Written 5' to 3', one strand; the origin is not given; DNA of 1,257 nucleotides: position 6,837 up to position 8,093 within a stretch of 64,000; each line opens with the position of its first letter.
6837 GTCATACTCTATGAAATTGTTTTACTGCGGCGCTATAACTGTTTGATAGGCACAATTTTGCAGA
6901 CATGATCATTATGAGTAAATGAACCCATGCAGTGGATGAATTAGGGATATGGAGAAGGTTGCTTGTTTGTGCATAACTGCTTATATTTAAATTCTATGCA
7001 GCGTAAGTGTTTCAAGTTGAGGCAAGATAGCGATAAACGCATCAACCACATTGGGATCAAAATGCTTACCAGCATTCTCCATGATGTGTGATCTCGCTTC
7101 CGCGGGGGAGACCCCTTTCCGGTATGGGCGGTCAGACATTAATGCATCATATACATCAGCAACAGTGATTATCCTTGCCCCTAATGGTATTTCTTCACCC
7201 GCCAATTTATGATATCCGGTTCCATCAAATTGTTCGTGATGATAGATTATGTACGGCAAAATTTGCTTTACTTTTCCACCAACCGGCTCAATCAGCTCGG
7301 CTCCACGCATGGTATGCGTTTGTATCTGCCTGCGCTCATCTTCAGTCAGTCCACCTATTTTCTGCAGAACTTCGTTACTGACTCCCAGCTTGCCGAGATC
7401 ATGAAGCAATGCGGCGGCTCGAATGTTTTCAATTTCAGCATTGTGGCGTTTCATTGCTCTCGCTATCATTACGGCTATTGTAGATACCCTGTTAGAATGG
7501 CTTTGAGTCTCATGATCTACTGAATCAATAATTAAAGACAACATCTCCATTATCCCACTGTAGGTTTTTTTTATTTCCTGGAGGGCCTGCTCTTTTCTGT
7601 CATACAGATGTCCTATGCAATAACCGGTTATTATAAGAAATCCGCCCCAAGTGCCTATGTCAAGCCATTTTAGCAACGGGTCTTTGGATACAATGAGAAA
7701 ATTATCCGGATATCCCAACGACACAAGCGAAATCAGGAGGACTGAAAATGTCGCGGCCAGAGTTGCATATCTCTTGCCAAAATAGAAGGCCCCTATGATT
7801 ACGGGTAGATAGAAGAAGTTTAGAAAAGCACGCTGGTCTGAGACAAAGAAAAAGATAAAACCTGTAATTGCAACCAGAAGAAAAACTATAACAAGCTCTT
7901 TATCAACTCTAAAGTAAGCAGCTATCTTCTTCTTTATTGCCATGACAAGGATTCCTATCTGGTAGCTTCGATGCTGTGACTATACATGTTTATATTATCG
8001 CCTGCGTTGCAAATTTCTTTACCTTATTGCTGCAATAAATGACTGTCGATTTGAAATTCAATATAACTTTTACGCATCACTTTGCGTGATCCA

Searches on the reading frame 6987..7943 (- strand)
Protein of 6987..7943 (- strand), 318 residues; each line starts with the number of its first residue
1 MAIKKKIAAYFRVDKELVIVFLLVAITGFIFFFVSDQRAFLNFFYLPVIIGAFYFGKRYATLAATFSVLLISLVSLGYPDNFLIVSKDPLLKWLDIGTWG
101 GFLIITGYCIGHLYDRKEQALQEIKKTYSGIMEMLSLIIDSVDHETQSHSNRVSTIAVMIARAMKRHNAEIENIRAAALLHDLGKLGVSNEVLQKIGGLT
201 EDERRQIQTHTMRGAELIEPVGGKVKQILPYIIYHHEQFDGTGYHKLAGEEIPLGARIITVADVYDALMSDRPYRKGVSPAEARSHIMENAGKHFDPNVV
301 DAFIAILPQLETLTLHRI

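Call 50: find_encoding_contigs(protein=window:6987-7943:-, flank=10000, max_places=1)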
Protein window:6987-7943:- (318 aa): 7 contigs read that carry it; 1 place shown.
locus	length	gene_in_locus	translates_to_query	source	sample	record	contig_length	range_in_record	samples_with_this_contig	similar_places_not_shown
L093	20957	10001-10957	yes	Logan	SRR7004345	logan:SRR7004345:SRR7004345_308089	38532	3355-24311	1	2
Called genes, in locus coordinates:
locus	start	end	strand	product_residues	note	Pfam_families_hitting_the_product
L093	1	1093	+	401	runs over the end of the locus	PF03599:CdhD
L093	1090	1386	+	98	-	PF12838:Fer4_7 (weak), PF14697:Fer4_21 (weak), PF00037:Fer4, PF12797:Fer4_2 (weak), PF12837:Fer4_6, PF13237:Fer4_10, PF12838:Fer4_7 (weak), PF13187:Fer4_9, +5 more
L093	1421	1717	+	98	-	-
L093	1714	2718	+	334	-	PF00072:Response_reg, PF13487:HD_5, PF01966:HD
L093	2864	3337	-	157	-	PF13664:DUF4149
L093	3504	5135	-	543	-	PF00881:Nitroreductase (weak)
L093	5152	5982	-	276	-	PF00248:Aldo_ket_red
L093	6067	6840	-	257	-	PF00561:Abhydrolase_1, PF07819:PGAP1 (faint), PF12146:Hydrolase_4, PF12697:Abhydrolase_6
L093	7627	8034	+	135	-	PF01814:Hemerythrin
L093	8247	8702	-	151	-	PF03703:bPH_2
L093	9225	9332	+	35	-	-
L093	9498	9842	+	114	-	-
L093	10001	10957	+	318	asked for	PF08668:HDOD (weak), PF13487:HD_5, PF01966:HD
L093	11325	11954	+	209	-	PF00571:CBS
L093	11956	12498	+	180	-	PF04982:TM_HPP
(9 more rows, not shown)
